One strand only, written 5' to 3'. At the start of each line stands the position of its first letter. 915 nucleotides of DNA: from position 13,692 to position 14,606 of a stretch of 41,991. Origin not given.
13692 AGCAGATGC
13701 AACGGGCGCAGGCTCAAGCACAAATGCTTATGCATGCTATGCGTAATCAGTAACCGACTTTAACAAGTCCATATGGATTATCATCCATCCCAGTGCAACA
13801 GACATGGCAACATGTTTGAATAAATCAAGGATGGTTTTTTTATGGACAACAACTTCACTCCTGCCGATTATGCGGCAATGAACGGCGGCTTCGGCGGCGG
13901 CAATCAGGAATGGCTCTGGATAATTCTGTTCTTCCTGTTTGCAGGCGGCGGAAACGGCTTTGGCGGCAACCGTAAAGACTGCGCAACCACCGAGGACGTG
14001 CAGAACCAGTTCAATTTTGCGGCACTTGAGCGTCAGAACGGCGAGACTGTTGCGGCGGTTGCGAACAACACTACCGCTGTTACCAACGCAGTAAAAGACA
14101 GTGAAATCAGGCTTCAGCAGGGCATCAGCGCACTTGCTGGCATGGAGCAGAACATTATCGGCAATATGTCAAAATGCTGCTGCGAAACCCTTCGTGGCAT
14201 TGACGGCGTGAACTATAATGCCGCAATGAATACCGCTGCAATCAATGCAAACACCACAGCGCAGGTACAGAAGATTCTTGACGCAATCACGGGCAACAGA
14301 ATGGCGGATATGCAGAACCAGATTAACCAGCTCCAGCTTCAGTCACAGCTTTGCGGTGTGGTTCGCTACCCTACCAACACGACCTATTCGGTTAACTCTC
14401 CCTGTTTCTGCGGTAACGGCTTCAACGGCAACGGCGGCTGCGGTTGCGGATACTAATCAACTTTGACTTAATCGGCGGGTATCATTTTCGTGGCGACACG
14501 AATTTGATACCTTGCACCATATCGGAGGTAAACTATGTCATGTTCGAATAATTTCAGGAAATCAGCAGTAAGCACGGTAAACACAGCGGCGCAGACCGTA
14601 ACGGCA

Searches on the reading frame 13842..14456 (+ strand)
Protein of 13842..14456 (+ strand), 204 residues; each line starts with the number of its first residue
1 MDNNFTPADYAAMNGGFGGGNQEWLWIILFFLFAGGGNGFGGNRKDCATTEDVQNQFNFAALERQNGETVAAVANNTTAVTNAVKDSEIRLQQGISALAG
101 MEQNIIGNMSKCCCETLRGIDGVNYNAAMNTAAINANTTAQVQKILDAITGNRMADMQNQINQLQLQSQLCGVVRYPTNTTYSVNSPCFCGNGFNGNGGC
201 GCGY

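Call 16: search_protein_families(library=pfam, proteins=[window:13842-14456:+], max_evalue=0.01)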
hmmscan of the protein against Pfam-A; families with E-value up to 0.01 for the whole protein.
window:13842-14456:+ (204 aa): 1 family
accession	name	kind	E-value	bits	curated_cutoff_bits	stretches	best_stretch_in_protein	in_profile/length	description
PF05649.18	Peptidase_M13_N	-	0.0074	16.2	32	1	125-167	64-110/381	Peptidase family M13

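Call 40: search_protein_families(library=ncbifam, proteins=[window:13842-14456:+], max_evalue=0.05)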
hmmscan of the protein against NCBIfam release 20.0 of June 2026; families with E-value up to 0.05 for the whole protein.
window:13842-14456:+ (204 aa): 0 families
